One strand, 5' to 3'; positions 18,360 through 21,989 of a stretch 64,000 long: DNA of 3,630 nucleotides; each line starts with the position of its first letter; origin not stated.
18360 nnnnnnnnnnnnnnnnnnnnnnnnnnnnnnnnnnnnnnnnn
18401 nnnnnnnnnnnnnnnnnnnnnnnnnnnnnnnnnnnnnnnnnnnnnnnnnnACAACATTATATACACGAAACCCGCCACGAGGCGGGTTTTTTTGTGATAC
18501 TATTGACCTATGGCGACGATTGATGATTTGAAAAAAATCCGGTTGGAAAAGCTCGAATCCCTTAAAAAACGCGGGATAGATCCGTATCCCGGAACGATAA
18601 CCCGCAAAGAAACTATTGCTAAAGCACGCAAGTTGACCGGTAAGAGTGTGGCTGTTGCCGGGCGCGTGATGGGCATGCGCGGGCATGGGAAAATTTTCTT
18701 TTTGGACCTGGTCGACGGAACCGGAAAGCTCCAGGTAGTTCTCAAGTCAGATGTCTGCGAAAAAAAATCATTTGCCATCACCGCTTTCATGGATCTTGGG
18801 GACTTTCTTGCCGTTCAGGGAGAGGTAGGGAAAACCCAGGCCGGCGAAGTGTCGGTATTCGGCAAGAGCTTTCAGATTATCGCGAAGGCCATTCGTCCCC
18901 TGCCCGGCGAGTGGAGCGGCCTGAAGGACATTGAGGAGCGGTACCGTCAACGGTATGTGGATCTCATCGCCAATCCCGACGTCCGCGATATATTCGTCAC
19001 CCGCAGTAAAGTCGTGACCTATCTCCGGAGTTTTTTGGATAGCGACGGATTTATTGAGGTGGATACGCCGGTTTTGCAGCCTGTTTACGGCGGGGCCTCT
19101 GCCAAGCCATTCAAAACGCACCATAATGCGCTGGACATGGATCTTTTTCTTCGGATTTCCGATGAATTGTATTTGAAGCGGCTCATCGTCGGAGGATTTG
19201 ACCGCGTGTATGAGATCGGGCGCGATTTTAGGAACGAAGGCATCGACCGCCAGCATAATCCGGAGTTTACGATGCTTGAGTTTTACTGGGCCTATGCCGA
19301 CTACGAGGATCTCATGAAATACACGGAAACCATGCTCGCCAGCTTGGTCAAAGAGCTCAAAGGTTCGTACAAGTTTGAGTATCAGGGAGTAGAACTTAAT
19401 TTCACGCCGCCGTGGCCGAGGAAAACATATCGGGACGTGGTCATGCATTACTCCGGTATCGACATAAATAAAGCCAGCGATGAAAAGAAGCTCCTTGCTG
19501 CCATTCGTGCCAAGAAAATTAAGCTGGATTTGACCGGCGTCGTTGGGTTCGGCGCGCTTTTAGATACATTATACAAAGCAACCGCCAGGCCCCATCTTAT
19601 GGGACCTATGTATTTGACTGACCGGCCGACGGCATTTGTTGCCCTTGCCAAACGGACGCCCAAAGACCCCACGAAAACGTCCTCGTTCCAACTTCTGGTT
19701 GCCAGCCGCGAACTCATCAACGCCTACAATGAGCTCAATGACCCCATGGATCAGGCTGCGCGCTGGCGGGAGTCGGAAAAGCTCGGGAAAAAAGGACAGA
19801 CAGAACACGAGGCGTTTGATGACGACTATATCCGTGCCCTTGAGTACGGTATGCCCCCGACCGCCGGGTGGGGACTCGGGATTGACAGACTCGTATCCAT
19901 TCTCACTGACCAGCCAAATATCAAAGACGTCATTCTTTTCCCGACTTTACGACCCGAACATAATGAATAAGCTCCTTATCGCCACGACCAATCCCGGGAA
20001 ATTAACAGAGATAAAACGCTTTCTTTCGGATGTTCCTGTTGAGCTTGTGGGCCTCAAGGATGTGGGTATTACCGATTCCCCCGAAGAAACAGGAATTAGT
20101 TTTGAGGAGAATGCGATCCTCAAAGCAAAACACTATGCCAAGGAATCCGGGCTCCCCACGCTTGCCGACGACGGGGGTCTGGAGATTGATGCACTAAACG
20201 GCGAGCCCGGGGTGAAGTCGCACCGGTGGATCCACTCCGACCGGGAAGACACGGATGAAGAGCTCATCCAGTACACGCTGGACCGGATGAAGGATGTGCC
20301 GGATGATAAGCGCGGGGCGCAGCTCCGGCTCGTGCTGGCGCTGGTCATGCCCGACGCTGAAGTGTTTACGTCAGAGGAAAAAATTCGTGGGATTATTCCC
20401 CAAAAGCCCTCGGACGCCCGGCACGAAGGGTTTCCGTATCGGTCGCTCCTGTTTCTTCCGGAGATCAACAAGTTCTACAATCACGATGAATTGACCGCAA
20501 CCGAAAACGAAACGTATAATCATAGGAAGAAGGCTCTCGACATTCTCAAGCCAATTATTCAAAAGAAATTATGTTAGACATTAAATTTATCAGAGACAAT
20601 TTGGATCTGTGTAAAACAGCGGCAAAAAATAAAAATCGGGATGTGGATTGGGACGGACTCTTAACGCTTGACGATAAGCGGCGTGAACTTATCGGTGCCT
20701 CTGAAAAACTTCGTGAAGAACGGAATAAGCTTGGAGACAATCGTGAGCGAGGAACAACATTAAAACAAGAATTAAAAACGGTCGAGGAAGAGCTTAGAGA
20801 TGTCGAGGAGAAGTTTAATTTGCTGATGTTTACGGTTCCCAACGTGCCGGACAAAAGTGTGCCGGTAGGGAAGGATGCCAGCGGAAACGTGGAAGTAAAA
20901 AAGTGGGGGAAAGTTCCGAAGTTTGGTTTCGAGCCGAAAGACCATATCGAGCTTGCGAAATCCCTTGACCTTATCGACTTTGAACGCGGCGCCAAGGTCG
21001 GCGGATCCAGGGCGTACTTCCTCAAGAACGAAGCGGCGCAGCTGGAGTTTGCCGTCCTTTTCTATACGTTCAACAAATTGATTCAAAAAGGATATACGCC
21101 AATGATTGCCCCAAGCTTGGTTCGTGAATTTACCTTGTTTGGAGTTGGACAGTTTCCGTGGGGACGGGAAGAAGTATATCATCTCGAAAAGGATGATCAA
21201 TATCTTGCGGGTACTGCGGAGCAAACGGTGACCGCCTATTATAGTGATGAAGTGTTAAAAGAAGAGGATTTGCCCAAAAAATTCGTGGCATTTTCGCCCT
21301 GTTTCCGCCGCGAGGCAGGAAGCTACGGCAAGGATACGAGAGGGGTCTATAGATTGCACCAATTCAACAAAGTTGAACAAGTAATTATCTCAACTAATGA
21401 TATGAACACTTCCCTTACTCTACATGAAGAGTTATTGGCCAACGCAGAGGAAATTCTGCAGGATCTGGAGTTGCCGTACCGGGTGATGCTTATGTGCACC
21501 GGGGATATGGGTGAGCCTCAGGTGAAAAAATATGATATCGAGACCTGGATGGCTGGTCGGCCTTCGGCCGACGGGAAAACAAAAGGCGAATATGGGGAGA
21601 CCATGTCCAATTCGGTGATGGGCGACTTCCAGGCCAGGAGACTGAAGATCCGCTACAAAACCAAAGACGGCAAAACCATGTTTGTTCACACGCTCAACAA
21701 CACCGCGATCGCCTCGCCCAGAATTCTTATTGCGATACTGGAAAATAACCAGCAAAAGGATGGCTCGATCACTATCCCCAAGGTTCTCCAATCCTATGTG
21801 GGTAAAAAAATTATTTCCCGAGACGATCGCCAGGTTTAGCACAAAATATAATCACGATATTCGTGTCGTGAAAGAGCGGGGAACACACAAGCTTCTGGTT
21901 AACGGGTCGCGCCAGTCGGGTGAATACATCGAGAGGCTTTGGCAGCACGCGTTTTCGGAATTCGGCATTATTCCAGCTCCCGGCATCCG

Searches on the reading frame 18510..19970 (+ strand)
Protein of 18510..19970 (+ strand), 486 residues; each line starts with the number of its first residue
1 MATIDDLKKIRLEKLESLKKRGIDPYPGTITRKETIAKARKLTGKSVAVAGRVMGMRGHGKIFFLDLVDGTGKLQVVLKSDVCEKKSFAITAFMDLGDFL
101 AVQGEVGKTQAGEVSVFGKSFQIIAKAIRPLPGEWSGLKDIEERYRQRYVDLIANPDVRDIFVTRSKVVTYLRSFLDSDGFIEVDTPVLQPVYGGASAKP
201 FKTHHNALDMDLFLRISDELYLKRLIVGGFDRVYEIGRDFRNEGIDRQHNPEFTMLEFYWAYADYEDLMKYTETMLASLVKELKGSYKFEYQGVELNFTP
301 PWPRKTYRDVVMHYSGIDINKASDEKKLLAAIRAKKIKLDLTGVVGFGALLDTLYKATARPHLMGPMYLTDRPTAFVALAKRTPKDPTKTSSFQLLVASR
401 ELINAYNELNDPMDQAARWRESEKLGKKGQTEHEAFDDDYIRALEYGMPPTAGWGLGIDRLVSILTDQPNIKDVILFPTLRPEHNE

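Call 10: search_protein_families(library=pfam, proteins=[window:18510-19970:+], max_evalue=0.001)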
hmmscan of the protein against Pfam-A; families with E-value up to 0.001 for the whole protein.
window:18510-19970:+ (486 aa): 3 families
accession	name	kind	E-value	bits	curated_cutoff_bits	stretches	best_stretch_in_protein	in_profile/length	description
PF00152.25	tRNA-synt_2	-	1.3e-84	284.4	25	1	141-480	2-307/308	tRNA synthetases class II (D, K and N)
PF01336.31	tRNA_anti-codon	-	6.3e-15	55.3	27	1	47-124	1-75/75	OB-fold nucleic acid binding domain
PF01409.25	tRNA-synt_2d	-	3.3e-05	23.9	19.8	0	233-301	105-172/246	tRNA synthetases class II core domain (F)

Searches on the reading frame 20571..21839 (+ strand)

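Call 10: search_protein_families(library=pfam, proteins=[window:20571-21839:+], max_evalue=0.001)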
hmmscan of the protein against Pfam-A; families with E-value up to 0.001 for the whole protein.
window:20571-21839:+ (422 aa): 2 families
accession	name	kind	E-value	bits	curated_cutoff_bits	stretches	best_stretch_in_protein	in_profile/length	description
PF00587.30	tRNA-synt_2b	-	1.9e-32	113.2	29.3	1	206-393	7-179/179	tRNA synthetase class II core domain (G, H, P, S and T)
PF02403.27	Seryl_tRNA_N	-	7.6e-18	65.2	28.2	1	1-93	1-108/108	Seryl-tRNA synthetase N-terminal domain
